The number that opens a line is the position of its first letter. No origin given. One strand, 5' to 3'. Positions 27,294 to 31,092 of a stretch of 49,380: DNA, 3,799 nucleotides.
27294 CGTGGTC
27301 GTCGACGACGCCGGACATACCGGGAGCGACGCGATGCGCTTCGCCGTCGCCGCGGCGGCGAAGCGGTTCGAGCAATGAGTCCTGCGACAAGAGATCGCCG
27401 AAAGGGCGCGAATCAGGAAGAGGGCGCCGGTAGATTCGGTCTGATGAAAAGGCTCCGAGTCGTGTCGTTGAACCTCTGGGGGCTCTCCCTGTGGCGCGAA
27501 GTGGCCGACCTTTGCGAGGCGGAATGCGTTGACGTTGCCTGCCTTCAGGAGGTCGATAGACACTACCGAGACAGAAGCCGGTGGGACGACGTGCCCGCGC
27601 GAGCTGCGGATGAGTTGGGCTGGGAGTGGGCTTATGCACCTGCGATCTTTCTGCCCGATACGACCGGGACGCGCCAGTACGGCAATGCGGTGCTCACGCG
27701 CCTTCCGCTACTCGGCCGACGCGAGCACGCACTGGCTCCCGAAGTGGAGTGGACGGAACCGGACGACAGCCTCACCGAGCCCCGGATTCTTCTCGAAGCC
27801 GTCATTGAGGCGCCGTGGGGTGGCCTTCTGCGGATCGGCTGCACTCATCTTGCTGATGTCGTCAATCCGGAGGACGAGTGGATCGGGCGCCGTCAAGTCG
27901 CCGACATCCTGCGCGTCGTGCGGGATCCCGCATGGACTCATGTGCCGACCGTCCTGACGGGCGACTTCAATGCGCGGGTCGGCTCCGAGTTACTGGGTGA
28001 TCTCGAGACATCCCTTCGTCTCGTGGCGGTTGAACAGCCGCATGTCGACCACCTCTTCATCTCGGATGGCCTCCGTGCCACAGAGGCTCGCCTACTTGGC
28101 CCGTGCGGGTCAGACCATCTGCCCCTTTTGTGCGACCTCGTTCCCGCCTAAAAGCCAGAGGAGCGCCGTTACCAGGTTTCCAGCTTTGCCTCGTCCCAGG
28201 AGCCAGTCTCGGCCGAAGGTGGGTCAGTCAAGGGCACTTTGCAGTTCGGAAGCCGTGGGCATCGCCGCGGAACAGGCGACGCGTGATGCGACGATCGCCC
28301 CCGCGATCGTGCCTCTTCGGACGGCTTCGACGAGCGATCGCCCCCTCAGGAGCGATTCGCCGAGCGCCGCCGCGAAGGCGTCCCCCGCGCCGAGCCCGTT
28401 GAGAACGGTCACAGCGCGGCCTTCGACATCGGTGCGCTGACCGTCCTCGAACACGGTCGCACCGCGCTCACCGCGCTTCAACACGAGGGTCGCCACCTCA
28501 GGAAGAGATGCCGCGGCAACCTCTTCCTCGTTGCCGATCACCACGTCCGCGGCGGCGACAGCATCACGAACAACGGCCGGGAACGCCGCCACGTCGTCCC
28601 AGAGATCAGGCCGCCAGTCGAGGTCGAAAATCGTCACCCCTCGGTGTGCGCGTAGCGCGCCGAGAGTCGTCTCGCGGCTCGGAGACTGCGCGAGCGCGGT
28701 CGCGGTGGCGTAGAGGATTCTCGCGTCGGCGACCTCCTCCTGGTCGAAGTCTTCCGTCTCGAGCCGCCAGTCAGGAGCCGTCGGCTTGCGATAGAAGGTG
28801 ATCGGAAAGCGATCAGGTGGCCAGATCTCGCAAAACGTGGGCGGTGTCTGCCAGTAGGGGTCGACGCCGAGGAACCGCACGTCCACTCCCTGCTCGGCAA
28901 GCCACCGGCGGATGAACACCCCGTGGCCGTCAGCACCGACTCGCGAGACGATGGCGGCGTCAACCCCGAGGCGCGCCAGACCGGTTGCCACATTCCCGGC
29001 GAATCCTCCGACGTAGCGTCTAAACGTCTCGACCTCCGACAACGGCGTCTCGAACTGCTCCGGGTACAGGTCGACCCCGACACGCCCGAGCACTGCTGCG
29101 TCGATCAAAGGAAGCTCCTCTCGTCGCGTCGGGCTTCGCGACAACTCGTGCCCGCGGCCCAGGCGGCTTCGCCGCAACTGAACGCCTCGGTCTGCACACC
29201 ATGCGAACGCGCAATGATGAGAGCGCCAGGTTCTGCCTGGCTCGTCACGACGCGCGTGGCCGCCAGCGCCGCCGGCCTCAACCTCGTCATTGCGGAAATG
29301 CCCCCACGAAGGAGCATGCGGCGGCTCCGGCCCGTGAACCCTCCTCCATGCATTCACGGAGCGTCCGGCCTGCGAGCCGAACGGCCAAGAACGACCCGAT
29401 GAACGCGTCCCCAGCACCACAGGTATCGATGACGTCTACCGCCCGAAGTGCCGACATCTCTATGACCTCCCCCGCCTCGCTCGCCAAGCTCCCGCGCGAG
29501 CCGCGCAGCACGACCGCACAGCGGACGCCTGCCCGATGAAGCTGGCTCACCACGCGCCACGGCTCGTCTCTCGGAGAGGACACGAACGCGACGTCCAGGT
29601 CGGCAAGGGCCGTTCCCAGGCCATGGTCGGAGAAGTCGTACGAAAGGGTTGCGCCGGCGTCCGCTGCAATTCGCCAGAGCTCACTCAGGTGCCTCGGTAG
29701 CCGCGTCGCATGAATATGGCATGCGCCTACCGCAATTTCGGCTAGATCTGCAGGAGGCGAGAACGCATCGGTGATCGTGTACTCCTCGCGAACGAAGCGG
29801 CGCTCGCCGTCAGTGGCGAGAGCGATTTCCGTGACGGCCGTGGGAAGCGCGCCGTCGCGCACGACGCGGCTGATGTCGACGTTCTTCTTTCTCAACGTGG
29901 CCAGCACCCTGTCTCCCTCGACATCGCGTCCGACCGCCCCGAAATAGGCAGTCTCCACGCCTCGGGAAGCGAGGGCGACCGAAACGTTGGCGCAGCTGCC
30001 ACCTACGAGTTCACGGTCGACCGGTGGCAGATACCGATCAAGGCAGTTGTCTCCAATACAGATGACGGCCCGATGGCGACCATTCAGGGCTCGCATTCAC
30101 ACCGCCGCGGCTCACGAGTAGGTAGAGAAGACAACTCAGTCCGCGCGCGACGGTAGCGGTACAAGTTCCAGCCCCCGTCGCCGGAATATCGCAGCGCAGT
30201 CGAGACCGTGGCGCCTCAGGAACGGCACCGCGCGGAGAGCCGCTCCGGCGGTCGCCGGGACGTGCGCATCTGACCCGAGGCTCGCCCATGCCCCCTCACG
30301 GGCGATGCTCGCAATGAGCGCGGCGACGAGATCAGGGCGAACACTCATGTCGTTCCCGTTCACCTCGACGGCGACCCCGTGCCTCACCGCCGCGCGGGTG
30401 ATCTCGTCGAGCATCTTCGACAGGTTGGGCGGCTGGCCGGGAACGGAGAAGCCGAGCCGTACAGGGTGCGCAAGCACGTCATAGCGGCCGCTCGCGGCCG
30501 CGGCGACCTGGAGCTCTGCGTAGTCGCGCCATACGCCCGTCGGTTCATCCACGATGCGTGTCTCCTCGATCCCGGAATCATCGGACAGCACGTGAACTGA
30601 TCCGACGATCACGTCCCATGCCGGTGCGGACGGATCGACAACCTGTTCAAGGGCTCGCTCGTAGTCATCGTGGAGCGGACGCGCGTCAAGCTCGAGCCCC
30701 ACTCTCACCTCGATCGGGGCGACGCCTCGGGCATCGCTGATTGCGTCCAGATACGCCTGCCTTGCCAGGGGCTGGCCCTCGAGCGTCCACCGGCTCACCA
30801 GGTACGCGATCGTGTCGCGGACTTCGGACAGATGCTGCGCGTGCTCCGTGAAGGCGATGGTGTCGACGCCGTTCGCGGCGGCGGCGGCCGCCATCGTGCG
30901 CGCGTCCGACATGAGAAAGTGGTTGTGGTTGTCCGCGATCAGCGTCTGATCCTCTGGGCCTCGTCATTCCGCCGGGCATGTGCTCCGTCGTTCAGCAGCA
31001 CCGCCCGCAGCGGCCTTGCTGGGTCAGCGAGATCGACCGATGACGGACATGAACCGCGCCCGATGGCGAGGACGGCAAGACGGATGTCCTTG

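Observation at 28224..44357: Candidate undescribed catabolic system: PhoX-like exo-enzyme + importer + LmbE deacetylase + redox/TIM pair + membrane di-iron oxygenase + two PfkB kinases, under a SIS-ROK module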

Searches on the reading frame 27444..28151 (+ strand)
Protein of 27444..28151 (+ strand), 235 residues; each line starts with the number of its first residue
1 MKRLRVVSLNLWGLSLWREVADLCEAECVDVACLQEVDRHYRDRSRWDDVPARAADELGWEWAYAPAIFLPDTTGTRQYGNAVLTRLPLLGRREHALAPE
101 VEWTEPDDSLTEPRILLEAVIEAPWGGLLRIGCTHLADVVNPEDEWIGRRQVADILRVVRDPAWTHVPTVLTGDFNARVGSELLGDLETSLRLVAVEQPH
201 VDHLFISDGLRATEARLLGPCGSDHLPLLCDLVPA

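Call 45: search_solved_structures(query=window:27450-28151:+, max_evalue=0.01)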
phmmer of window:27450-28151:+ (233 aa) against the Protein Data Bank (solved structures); distinct sequences matched with E-value up to 0.01: 1.
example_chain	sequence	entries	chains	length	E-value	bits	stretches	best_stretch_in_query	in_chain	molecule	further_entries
4ruw_A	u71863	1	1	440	5.2e-05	26.1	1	18-175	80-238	Endonuclease/exonuclease/phosphatase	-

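Call 72: search_protein_families(library=pfam, proteins=[window:27444-28151:+], max_evalue=0.001)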
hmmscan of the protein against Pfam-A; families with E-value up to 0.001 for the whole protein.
window:27444-28151:+ (235 aa): 1 family
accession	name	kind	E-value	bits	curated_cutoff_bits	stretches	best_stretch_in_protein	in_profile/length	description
PF03372.29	Exo_endo_phos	-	4.2e-16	59.8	24.5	1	8-225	2-225/225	Endonuclease/Exonuclease/phosphatase family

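Call 86: search_protein_families(library=ncbifam, proteins=[window:27444-28151:+], max_evalue=0.01)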
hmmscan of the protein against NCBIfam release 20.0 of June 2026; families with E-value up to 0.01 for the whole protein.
window:27444-28151:+ (235 aa): 0 families

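Call 90: predict_structure(protein=window:27444-28151:+)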
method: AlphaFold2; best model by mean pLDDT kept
length: 235 residues; sequences in the alignment: 1
mean_pLDDT: 34.0   pTM: 0.29
mean pLDDT of the five models: 34.0, 29.4, 28.4, 27.8, 23.7
residues with pLDDT >= 90: 0; 70-90: 0; 50-70: 8; < 50: 227
segments of 3 or more residues with pLDDT < 50: 1-51, 61-235
pLDDT, mean of each block of 10 residues (from residue 1): 24 27 32 36 43 52 43 34 36 32 33 35 35 35 35 35 33 32 32 29 32 31 31 27
secondary structure, 60 per line:
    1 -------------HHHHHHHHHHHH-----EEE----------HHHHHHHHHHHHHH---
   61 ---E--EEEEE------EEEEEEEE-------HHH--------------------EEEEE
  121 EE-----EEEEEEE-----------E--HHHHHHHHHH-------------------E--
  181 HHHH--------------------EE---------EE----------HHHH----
elements in order: H14-25 E31-33 H44-57 E67-71 E78-85 E116-122 E128-134 H149-158 H181-184 H228-231

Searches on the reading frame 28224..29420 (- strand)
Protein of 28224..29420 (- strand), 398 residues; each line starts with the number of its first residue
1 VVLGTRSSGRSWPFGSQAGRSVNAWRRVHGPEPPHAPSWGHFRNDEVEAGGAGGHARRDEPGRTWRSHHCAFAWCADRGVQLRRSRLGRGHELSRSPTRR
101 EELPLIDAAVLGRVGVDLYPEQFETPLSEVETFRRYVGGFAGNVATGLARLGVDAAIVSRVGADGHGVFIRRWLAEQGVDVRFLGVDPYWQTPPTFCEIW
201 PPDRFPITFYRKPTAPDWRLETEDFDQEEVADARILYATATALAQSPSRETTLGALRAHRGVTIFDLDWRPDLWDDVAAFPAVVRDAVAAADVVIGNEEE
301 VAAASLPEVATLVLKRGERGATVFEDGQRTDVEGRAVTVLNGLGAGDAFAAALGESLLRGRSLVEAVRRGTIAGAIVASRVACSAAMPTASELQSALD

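Call 5: search_protein_families(library=pfam, proteins=[window:28224-29420:-], max_evalue=0.01)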
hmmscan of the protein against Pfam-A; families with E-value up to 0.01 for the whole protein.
window:28224-29420:- (398 aa): 1 family
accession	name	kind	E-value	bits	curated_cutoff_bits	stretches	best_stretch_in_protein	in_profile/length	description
PF00294.29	PfkB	-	6.2e-42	144.4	25.8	1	109-389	5-301/302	pfkB family carbohydrate kinase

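Call 7: search_protein_families(library=ncbifam, proteins=[window:28224-29420:-], max_evalue=0.001)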
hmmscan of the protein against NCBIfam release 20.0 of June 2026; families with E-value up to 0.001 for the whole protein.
window:28224-29420:- (398 aa): 21 families
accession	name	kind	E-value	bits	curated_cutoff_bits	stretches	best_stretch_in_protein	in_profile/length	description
TIGR04382.1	myo_inos_iolC_N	equivalog_domain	1.9e-86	290.1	300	1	106-395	2-307/309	5-dehydro-2-deoxygluconokinase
NF047869.1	myo_kin_aldol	exception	1.2e-54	185.7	600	1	106-395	7-329/586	bifunctional 5-dehydro-2-deoxygluconokinase/5-dehydro-2-deoxyphosphogluconate aldolase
NF006957.1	PRK09434.1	equivalog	1.1e-33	117.1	450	1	110-393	6-302/302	fructokinase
NF040938.1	KDG_KDGal_kin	equivalog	2.6e-31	108.9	400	1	125-395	17-301/305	bifunctional 2-dehydro-3-deoxygluconokinase/2-dehydro-3-deoxygalactonokinase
NF053626.1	RibKinHalex1628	equivalog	6.5e-20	71.8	330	1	128-397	28-291/293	ATP-dependent ribose-1-phosphate kinase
TIGR02152.1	D_ribokin_bact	equivalog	2.9e-19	69.5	299.65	2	306-394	207-297/298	ribokinase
TIGR02198.1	rfaE_dom_I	equivalog_domain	3.1e-17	62.7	345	2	307-396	225-313/315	D-glycero-beta-D-manno-heptose-7-phosphate kinase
NF041332.1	KDG_KDGal_kin_Halo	equivalog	2.8e-16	59.8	440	1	126-395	21-308/320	bifunctional 2-dehydro-3-deoxygluconokinase/2-dehydro-3-deoxygalactonokinase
NF007321.0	PRK09813.1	equivalog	3.7e-16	59.4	247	1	133-377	19-254/261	fructoselysine 6-kinase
NF049991.1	TagKinase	equivalog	1.3e-15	57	420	1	147-394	50-312/321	tagatose kinase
NF008353.0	PRK11142.1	equivalog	1.5e-12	47.7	341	1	309-397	215-303/307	ribokinase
NF041633.1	trifunc_aldol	exception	3.3e-12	45.7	700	1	111-302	247-440/580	KHG/KDPG aldolase/sugar kinase fusion protein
NF008454.0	PRK11316.1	equivalog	6.7e-12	44.8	521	2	279-397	198-312/475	bifunctional D-glycero-beta-D-manno-heptose-7-phosphate kinase/D-glycero-beta-D-manno-heptose 1-phosphate adenylyltransferase HldE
NF041164.1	NucKinThplmales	equivalog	1.2e-10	41.1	450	1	309-377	202-271/295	nucleoside kinase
TIGR03168.1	1-PFK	subfamily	1.8e-09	36.9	216.4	1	309-384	213-288/305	hexose kinase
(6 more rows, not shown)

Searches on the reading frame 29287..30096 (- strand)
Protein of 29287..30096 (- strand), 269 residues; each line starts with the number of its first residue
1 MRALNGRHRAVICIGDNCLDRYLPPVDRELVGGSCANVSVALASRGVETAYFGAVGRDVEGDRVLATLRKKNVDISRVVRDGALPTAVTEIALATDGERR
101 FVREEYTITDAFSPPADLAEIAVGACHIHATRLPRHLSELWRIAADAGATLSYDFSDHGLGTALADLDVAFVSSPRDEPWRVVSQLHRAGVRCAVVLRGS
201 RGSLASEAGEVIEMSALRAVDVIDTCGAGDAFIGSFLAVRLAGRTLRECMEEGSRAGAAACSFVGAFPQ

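Call 5: search_protein_families(library=pfam, proteins=[window:29287-30096:-], max_evalue=0.01)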
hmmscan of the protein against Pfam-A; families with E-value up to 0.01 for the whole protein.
window:29287-30096:- (269 aa): 1 family
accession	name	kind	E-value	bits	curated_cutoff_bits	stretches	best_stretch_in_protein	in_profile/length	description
PF00294.29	PfkB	-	1.3e-34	120.3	25.8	2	182-265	208-294/302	pfkB family carbohydrate kinase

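Call 6: search_protein_families(library=ncbifam, proteins=[window:29287-30096:-], max_evalue=0.001)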
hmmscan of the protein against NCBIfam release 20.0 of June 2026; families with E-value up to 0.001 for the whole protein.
window:29287-30096:- (269 aa): 22 families
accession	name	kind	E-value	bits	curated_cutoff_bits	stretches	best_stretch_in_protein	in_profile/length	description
NF007321.0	PRK09813.1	equivalog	7.3e-35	120.7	247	1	11-266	4-260/261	fructoselysine 6-kinase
NF053626.1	RibKinHalex1628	equivalog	1.7e-24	86.9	330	1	32-266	38-278/293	ATP-dependent ribose-1-phosphate kinase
TIGR04382.1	myo_inos_iolC_N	equivalog_domain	3e-24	85.9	300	2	176-262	205-291/309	5-dehydro-2-deoxygluconokinase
TIGR02152.1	D_ribokin_bact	equivalog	4.4e-20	72.2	299.65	2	183-266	204-286/298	ribokinase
NF006957.1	PRK09434.1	equivalog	6.5e-20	71.8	450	2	14-123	7-118/302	fructokinase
NF008353.0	PRK11142.1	equivalog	8.3e-17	61.6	341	2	182-266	206-289/307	ribokinase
NF040938.1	KDG_KDGal_kin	equivalog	1.5e-16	60.4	400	2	139-258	165-281/305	bifunctional 2-dehydro-3-deoxygluconokinase/2-dehydro-3-deoxygalactonokinase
NF041332.1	KDG_KDGal_kin_Halo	equivalog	1e-15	58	440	1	168-258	199-289/320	bifunctional 2-dehydro-3-deoxygluconokinase/2-dehydro-3-deoxygalactonokinase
NF049991.1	TagKinase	equivalog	2.4e-15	56.1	420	2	180-265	215-300/321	tagatose kinase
NF052444.1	DhDoxglucKinKdgK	equivalog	6.2e-15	55.4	400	1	181-266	210-295/303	2-dehydro-3-deoxygluconokinase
TIGR02198.1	rfaE_dom_I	equivalog_domain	1.4e-14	54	345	2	188-266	224-302/315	D-glycero-beta-D-manno-heptose-7-phosphate kinase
NF041134.1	R1P_kin_Thcocales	equivalog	2.4e-13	50.1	500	1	31-253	36-255/291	ADP-dependent ribose-1-phosphate kinase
TIGR03828.1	pfkB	equivalog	3.8e-13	49.1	292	1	180-265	202-286/305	1-phosphofructokinase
TIGR03168.1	1-PFK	subfamily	6.4e-13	48.3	216.4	1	180-265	202-286/305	hexose kinase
NF047869.1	myo_kin_aldol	exception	2.6e-10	39.3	600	1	29-92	36-99/586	bifunctional 5-dehydro-2-deoxygluconokinase/5-dehydro-2-deoxyphosphogluconate aldolase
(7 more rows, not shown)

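Call 43: search_solved_structures(query=window:29287-30096:-, max_evalue=1e-12)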
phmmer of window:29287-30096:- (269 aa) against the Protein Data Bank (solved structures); distinct sequences matched with E-value up to 1e-12: 3.
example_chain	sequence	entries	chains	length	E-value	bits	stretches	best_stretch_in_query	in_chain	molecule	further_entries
3h49_A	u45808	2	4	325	8.6e-16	61.5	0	188-266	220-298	Ribokinase | Uncharacterized sugar kinase ydjH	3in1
3pl2_A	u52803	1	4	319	1.2e-13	54.4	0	30-92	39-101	Sugar kinase, ribokinase family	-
1tyy_A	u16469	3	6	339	7e-13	51.9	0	13-119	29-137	putative sugar kinase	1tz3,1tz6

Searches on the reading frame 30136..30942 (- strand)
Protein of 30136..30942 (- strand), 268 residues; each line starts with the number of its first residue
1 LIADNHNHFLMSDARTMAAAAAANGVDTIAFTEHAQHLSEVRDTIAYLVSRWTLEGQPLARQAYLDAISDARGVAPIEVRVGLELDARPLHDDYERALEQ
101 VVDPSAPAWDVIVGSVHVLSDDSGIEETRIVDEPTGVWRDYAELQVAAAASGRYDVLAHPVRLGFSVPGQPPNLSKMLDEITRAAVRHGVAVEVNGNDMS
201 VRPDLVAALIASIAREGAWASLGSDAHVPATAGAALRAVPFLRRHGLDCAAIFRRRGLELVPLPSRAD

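Call 5: search_protein_families(library=pfam, proteins=[window:30136-30912:-], max_evalue=0.01)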
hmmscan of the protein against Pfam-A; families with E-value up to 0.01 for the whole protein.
window:30136-30912:- (258 aa): 1 family
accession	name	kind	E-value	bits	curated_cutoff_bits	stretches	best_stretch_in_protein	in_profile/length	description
PF02811.25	PHP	-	6.1e-11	43.4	26.4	1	5-185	18-162/164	PHP domain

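Call 6: search_protein_families(library=ncbifam, proteins=[window:30136-30912:-], max_evalue=0.001)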
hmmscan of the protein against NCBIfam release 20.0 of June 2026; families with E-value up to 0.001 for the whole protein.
window:30136-30912:- (258 aa): 7 families
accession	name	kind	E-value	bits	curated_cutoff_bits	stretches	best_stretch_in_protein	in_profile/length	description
NF005596.0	PRK07328.1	subfamily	1.8e-18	66.9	202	1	7-252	23-267/269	histidinol-phosphatase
TIGR01856.1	hisJ_fam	subfamily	2.1e-08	34.2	90.2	1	4-227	17-248/252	histidinol-phosphatase HisJ family protein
NF005235.0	PRK06740.1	equivalog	5.7e-07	29.3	442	1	66-247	139-325/335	histidinol phosphate phosphatase domain-containing protein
NF006702.0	PRK09248.1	domain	1.8e-06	27.6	264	1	162-242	136-220/246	PHP domain-containing protein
NF005928.0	PRK07945.1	equivalog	1.2e-05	24.8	250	1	4-220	115-299/337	PHP domain-containing protein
NF005996.1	PRK08123.1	equivalog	6.7e-05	22.3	133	1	6-113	20-122/262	histidinol-phosphatase HisJ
NF005597.0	PRK07329.1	equivalog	0.00079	19.1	303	1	125-248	122-253/257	hypothetical protein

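Call 42: search_solved_structures(query=window:30136-30912:-, max_evalue=0.01)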
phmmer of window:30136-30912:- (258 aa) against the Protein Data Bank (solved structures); distinct sequences matched with E-value up to 0.01: 2.
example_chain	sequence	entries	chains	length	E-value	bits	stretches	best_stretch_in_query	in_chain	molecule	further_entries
2yxo_A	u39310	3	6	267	6.9e-05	26.2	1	12-232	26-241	Histidinol phosphatase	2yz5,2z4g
1m65_A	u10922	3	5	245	0.0014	21.9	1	135-225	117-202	Hypothetical protein ycdX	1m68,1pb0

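Call 86: search_protein_families(library=ncbifam, proteins=[window:30136-30942:-], max_evalue=0.01)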
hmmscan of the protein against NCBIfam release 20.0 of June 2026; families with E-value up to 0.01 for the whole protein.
window:30136-30942:- (268 aa): 7 families
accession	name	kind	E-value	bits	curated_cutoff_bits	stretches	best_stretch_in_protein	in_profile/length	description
NF005596.0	PRK07328.1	subfamily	9e-19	67.9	202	1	14-262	20-267/269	histidinol-phosphatase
TIGR01856.1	hisJ_fam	subfamily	1.6e-08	34.6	90.2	1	13-237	16-248/252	histidinol-phosphatase HisJ family protein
NF005235.0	PRK06740.1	equivalog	6.4e-07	29.1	442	1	76-257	139-325/335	histidinol phosphate phosphatase domain-containing protein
NF006702.0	PRK09248.1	domain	1e-06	28.4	264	1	172-252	136-220/246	PHP domain-containing protein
NF005928.0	PRK07945.1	equivalog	4.9e-06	26.1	250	1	3-230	100-299/337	PHP domain-containing protein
NF005996.1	PRK08123.1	equivalog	6e-05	22.5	133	1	15-123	19-122/262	histidinol-phosphatase HisJ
NF005597.0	PRK07329.1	equivalog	0.0008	19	303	1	135-258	122-253/257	hypothetical protein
